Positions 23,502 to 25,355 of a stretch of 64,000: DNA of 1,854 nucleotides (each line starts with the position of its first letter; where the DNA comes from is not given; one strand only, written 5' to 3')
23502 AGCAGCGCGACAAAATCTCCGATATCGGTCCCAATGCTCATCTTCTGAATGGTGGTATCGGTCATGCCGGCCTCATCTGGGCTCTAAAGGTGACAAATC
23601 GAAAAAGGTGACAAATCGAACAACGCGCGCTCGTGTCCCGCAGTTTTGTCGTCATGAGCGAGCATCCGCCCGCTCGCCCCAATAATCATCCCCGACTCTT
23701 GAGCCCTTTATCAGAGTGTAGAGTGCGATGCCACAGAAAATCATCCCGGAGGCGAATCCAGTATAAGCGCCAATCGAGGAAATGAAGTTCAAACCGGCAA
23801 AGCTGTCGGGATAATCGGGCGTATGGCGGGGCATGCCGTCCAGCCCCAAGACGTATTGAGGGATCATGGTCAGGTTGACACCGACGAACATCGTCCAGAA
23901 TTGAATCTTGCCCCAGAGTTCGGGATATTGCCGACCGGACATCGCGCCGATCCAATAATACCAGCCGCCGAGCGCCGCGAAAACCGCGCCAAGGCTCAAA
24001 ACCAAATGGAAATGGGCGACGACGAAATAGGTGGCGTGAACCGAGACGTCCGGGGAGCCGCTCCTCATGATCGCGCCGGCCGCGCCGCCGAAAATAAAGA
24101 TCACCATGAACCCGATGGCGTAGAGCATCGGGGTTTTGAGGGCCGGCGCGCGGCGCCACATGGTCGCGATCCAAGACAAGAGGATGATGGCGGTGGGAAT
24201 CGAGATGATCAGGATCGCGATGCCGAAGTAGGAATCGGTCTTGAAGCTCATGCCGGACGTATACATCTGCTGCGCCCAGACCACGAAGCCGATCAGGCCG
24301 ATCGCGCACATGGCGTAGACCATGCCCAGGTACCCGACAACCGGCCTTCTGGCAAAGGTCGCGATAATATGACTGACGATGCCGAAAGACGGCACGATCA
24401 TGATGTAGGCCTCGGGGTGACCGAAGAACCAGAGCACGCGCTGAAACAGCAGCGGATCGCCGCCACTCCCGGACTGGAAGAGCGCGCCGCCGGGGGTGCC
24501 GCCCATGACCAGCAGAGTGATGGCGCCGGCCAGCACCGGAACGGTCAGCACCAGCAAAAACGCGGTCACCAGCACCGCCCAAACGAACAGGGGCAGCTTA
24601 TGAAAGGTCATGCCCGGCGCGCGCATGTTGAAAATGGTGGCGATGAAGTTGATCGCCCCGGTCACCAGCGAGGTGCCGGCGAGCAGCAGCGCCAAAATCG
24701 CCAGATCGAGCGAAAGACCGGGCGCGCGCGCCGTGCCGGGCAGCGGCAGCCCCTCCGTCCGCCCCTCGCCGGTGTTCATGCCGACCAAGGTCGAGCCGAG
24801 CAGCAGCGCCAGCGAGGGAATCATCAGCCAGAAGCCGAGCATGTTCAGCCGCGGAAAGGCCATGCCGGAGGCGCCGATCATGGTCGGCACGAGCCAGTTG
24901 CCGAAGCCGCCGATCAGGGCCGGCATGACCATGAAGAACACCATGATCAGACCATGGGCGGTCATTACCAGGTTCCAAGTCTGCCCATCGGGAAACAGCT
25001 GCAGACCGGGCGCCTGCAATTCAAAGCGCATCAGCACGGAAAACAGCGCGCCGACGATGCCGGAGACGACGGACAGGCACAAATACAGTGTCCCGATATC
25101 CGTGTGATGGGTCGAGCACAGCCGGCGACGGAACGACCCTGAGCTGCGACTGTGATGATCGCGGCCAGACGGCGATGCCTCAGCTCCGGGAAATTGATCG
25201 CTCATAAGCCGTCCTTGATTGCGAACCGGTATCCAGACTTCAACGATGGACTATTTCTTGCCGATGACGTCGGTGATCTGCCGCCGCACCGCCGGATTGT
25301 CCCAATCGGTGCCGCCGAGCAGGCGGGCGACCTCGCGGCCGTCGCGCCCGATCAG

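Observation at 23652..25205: Intact A-family CoxI homolog with both helix-VII CuB histidines replaced by Gln, and with the proton-channel residues gone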

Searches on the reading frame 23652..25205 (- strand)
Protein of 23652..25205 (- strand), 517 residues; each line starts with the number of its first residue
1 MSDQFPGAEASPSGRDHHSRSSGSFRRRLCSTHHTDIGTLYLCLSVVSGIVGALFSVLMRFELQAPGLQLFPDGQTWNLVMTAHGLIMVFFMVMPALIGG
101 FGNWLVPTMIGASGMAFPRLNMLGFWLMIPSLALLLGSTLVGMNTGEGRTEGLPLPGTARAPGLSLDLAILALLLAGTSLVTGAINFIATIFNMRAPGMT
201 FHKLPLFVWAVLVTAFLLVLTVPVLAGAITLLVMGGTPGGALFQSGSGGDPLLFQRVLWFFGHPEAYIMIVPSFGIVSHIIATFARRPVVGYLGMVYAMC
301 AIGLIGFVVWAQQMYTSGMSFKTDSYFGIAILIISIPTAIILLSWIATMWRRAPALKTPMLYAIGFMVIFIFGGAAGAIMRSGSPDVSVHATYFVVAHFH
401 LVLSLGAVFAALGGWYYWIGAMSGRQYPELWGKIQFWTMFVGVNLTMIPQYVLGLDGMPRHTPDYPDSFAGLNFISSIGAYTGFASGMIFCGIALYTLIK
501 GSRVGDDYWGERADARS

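Call 3: search_protein_families(library=pfam, proteins=[window:23652-25205:-])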
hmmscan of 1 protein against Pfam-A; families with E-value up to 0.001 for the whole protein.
window:23652-25205:- (517 aa): 1 family
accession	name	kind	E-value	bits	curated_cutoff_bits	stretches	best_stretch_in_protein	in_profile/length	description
PF00115.25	COX1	-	1.8e-125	419.7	34.8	1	36-481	1-435/436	Cytochrome C and Quinol oxidase polypeptide I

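Call 4: search_protein_families(library=ncbifam, proteins=[window:23652-25205:-])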
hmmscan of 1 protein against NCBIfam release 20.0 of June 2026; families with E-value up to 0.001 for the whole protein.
window:23652-25205:- (517 aa): 6 families
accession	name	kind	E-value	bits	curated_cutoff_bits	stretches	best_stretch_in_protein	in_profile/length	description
TIGR02891.1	CtaD_CoxA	equivalog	1.1e-161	539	670.75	1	29-511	2-482/504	cytochrome c oxidase subunit I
NF050116.1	cyt_aa3_Actin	exception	8.9e-125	417.5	880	1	29-511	3-484/522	aa3-type cytochrome oxidase subunit I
TIGR02843.1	CyoB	equivalog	5.2e-107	358.9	1020.35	1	27-502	46-522/646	cytochrome o ubiquinol oxidase subunit I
TIGR02882.1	QoxB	equivalog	9.2e-107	358.1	1015.5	1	27-513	43-530/643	cytochrome aa3 quinol oxidase subunit I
NF011592.0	PRK15017.1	equivalog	2.4e-88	297.6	1271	1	26-511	46-532/663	cytochrome o ubiquinol oxidase subunit I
NF041075.1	quin_ox_SoxB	equivalog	2.3e-08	33.5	700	1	164-500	122-456/468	proton pump complex quinol oxidase subunit SoxB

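Call 5: search_solved_structures(query=window:23652-25205:-, show_alignments=2)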
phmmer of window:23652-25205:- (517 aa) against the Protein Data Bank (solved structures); distinct sequences matched with E-value up to 0.001: 59.
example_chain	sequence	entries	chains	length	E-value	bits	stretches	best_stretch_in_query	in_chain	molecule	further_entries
7jro_a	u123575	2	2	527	4.7e-166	556.7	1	27-501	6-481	COX1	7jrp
6pw0_A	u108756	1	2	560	4.3e-165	553.6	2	69-515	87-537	Cytochrome c oxidase subunit 1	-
1m56_A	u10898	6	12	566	4.5e-165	553.5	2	69-515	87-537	CYTOCHROME C OXIDASE | Cytochrome c oxidase subunit 1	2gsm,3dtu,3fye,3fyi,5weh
1m57_A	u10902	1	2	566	1.3e-164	552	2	69-515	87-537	CYTOCHROME C OXIDASE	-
3om3_A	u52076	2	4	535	3.3e-163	547.3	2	69-515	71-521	Cytochrome c oxidase, aa3 type, subunit I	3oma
6pw1_A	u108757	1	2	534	7.2e-163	546.2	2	69-515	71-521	Cytochrome c oxidase subunit 1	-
6ci0_A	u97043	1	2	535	7.3e-163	546.2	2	69-515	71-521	Cytochrome c oxidase subunit 1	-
3omi_A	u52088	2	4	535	8e-163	546.1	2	69-515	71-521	Cytochrome c oxidase, aa3 type, subunit I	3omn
1ar1_A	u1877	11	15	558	8.5e-159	532.8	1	9-515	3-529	CYTOCHROME C OXIDASE | Cytochrome c oxidase subunit 1-beta | Cytochrome c oxidase subunit 1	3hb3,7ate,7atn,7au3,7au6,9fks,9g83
3ehb_A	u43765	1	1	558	3.8e-158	530.6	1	9-515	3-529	Cytochrome c oxidase subunit 1-beta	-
1qle_A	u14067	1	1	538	2.4e-156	524.7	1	23-515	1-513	CYTOCHROME C OXIDASE POLYPEPTIDE I-BETA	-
6giq_a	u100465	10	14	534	3.3e-144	484.6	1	26-501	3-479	Cytochrome c oxidase subunit 1 | CYTOCHROME C OXIDASE SUBUNIT 1; SYNONYM: CYTOCHROME C OXIDASE POLYPEPTIDE I, COX1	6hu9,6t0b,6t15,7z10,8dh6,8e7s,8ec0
6ymx_a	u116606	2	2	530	3e-143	481.5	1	29-501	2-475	Cytochrome c oxidase subunit 1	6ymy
8ucj_a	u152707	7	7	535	1.7e-142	479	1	26-501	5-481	Cytochrome c oxidase subunit 1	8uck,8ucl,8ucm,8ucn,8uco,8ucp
8ugh_4A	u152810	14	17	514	1.2e-141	476.2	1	27-491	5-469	Cytochrome c oxidase subunit 1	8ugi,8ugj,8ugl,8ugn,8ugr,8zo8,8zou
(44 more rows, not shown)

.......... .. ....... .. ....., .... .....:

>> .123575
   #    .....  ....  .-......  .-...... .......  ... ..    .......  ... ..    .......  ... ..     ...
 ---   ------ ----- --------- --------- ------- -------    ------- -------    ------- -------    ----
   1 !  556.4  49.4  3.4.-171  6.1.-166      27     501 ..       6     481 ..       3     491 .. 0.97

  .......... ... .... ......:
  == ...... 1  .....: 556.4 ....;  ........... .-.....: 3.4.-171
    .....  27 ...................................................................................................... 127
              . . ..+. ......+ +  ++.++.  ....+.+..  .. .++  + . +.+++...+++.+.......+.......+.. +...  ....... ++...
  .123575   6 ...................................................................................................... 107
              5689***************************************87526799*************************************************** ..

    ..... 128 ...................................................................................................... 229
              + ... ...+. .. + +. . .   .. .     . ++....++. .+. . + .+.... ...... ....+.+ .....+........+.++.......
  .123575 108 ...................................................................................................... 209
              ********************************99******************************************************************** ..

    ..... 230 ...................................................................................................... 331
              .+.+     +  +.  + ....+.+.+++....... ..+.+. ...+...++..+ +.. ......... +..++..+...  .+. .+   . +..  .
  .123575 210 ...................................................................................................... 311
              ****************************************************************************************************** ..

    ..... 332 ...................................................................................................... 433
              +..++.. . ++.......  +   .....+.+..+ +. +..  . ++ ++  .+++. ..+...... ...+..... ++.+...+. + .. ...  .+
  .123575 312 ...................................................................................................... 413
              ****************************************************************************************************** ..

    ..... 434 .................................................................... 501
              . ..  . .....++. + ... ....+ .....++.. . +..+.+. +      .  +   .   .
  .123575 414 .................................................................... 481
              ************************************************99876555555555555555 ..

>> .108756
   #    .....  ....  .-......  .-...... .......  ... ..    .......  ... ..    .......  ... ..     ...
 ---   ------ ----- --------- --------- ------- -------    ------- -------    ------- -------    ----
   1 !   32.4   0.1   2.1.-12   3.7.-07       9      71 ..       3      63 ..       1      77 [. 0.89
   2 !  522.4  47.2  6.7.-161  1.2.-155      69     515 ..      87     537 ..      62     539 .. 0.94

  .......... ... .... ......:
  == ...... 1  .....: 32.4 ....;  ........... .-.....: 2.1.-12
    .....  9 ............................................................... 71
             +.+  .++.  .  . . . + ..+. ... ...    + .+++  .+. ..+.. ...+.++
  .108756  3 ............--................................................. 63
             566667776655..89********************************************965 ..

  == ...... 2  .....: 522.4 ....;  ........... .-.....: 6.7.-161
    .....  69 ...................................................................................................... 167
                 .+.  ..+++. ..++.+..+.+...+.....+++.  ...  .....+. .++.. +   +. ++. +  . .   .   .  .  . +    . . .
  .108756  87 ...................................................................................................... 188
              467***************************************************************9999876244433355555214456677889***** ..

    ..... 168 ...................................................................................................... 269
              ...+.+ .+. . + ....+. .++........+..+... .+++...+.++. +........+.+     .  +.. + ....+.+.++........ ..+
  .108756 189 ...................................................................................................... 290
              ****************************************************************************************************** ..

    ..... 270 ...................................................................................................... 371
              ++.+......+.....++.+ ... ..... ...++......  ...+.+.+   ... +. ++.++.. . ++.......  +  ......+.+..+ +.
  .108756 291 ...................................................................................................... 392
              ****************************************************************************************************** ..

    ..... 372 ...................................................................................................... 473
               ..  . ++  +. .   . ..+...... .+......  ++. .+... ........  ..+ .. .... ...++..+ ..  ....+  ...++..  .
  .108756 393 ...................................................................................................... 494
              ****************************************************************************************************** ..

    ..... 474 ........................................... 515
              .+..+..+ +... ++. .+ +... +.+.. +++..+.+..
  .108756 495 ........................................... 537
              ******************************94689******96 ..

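Call 8: find_homologous_proteins(query=window:23652-25205:-, max_evalue=1e-50)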
Query window:23652-25205:- (517 aa): 8000 proteins with E <= 1e-50 among 8000 candidates; the best 120 are listed.
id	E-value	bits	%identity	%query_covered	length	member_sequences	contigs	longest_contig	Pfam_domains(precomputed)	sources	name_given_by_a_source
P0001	0.0e+0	1153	100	100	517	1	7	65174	PF00115.26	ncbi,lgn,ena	-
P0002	1.8e-212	725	-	-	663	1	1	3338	PF00115.26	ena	-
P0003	1.9e-204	698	60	99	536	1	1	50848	PF00115.26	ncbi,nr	ncbi:MAG: cytochrome c oxidase subunit I [Azospirillum sp.]|nr:cytochrome c oxidase subunit I [Azosp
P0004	4.0e-200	684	62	97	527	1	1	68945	PF00115.26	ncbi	-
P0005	1.3e-199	682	61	97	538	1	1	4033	PF00115.26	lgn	-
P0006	3.1e-199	681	62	96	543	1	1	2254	PF00115.26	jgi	jgi:cytochrome c oxidase subunit 1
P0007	5.6e-199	680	62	96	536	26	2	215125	PF00115.26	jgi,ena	-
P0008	7.7e-199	680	60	98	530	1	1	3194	PF00115.26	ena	-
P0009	9.4e-199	680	62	96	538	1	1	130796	PF00115.26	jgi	jgi:cytochrome c oxidase subunit I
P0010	1.4e-198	679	61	95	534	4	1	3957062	PF00115.26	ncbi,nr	ncbi:MAG: cytochrome c oxidase subunit I [Rhodospirillaceae bacterium]|nr:cytochrome c oxidase subun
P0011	1.8e-198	679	60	98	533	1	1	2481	PF00115.26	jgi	jgi:cytochrome c oxidase subunit 1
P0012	2.2e-198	678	61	95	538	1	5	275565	PF00115.26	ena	-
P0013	2.3e-198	678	62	95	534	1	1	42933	PF00115.26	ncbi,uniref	ncbi:cytochrome c oxidase subunit I [Azospirillum sp.]|uniref:cytochrome c oxidase subunit I n=1 Tax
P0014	3.1e-198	678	60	95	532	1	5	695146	PF00115.26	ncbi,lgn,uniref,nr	ncbi:cytochrome c oxidase subunit I [Inquilinus limosus]|uniref:cytochrome c oxidase subunit I n=1 T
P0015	4.1e-198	677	59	97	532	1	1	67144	PF00115.26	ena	-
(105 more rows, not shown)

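Call 13: find_encoding_contigs(protein=P0001, flank=10000, max_places=10)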
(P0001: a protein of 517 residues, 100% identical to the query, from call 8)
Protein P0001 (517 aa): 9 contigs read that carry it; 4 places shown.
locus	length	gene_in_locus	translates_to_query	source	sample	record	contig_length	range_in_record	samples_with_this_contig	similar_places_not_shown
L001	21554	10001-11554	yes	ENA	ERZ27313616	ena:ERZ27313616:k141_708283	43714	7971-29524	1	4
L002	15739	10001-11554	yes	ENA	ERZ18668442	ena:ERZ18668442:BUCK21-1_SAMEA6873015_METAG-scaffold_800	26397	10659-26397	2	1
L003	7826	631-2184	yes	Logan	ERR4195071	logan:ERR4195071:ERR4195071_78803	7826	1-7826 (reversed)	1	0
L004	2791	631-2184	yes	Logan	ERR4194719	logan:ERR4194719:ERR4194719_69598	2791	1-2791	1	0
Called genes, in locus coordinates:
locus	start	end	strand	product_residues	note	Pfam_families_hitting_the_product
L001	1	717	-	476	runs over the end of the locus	PF00924:MS_channel_2nd, PF21082:MS_channel_3rd (weak), PF00027:cNMP_binding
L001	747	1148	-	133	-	PF01814:Hemerythrin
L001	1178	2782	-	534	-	PF00009:GTP_EFTU, PF01926:MMR_HSR1 (weak), PF22042:EF-G_D2, PF03144:GTP_EFTU_D2 (weak), PF16658:RF3_C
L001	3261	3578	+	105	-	PF14384:BrnA_antitoxin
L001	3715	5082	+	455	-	PF00115:COX1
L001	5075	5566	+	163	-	-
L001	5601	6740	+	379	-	PF02628:COX15-CtaA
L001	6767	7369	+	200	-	PF02630:SCO1-SenC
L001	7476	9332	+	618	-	PF00664:ABC_membrane, PF00005:ABC_tran, PF13304:AAA_21 (faint), PF02463:SMC_N (weak)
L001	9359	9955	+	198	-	PF00578:AhpC-TSA, PF08534:Redoxin, PF13905:Thioredoxin_8 (weak)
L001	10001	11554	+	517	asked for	PF00115:COX1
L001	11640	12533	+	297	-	PF01040:UbiA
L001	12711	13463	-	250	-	-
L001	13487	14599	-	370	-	PF12849:PBP_like_2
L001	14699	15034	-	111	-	-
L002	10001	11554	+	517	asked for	PF00115:COX1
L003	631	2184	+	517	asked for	PF00115:COX1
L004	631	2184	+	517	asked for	PF00115:COX1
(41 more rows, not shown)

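Call 18: find_related_loci(query=window:23652-25205:-, collection=genome_contigs, flank=10000)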
Query window:23652-25205:- (517 aa) in genome_contigs; peptide patterns used: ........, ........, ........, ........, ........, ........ (x = any residue, [..] = any of these).
599 stretches matched a pattern (row limit reached: there are more); 589 encode a relative of the query (tblastn E <= 1e-3); the best 80 are kept; 80 distinct loci.
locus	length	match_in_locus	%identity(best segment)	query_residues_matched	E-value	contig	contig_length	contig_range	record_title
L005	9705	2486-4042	58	1-517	0e+0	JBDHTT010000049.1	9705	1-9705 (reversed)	MAG: Alphaproteobacteria bacterium isolate AS-MICRO-OLR.190 NODE_32945_length_9705_cov_12.879278, whole genome shotgun s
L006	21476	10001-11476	59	23-513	0e+0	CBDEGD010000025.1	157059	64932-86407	MAG: Inquilinaceae bacterium isolate ba05334c-03e4-40a4-91cb-98892f3a731f genome assembly, contig: contig_25, whole geno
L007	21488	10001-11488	58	17-513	0e+0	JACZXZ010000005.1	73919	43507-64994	MAG: Proteobacteria bacterium isolate B25D1T2 B25D1T2_NODE56, whole genome shotgun sequence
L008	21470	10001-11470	59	25-513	0e+0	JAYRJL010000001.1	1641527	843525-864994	MAG: Alphaproteobacteria bacterium isolate SZ_szas3bin.18 NODE_2_length_1641527_cov_3.96751, whole genome shotgun sequen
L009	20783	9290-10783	55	16-513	5e-178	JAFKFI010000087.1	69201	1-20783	MAG: Alphaproteobacteria bacterium isolate SCN18_30_10_14_R2_B_67_12_A SCN18_30_10_14_R2_B_scaffold_906, whole genome sh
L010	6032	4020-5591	54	1-513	2e-179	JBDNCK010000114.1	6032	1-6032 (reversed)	MAG: Sphingomonadaceae bacterium isolate YM_bin2_OCT21 C116, whole genome shotgun sequence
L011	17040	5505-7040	55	2-513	4e-176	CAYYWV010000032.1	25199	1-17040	MAG TPA_asm: uncultured Alphaproteobacteria bacterium isolate SRP216583_co2_152 genome assembly, contig: NODE_1259_lengt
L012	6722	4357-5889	55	7-513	6e-177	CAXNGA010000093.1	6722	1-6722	MAG: Kaistiaceae bacterium isolate MsH-01oct19-118 genome assembly, contig: MsH-01oct19-C26224, whole genome shotgun seq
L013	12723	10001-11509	55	13-513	3e-175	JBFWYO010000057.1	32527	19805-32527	MAG: Alphaproteobacteria bacterium isolate CA_2019_TPBS_166 NODE_7097_length_32527_cov_5.635185_TPBS, whole genome shotg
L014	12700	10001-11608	53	1-517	3e-174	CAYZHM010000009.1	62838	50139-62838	MAG TPA_asm: uncultured Micavibrio sp. isolate SRP329715_co2_380 genome assembly, contig: NODE_957_length_62838_cov_7.98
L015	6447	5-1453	57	31-513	2e-175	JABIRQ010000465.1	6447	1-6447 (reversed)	MAG: Rhodospirillaceae bacterium isolate SI072_bin169 k141_2156876, whole genome shotgun sequence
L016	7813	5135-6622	57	27-513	1e-172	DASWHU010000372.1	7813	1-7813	MAG TPA_asm: Alphaproteobacteria bacterium isolate SMAG_U2850 k141_2854000, whole genome shotgun sequence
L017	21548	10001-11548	52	2-513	4e-171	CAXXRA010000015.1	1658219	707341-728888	MAG: uncultured Bauldia sp. isolate 5fbe314d-5def-4b36-bcfb-8f27f6bdfaa7 genome assembly, contig: contig_15, whole genom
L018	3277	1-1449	58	37-513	4e-180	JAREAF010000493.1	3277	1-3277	MAG: Rhodospirillales bacterium isolate C_No_T5_bin.18 scaffold_17720, whole genome shotgun sequence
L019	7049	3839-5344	55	18-513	8e-172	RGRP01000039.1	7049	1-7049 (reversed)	MAG: Candidatus Fonsibacter lacus isolate WB8_6_001 contig_100_38, whole genome shotgun sequence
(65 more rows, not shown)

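Call 21: find_encoding_contigs(protein=P0124, flank=10000, max_places=4)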
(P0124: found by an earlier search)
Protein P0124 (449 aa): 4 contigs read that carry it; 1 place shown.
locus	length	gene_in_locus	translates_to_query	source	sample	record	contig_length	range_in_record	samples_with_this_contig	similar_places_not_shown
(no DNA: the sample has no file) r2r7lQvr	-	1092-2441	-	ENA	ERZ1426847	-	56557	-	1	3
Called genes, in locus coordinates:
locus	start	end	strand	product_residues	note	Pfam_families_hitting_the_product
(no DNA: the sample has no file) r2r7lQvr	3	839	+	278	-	?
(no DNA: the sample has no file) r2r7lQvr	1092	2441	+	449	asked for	PF00115:COX1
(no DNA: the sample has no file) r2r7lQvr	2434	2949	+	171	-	-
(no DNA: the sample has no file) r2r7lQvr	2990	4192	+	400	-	PF02628:COX15-CtaA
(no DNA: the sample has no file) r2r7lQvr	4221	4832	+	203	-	PF02630:SCO1-SenC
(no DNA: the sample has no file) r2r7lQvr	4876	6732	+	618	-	PF00664:ABC_membrane, PF00005:ABC_tran, PF02463:SMC_N (weak), PF13304:AAA_21 (faint)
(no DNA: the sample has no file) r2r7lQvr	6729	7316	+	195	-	PF00578:AhpC-TSA, PF08534:Redoxin, PF13905:Thioredoxin_8 (weak)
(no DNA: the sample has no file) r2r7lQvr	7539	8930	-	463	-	PF22638:FlgK_D1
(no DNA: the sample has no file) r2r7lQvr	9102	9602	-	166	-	-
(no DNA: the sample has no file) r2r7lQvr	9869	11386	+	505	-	PF02550:AcetylCoA_hydro, PF04223:CitF (faint), PF13336:AcetylCoA_hyd_C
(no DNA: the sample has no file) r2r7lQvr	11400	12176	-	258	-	-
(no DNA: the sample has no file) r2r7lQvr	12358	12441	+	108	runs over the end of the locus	-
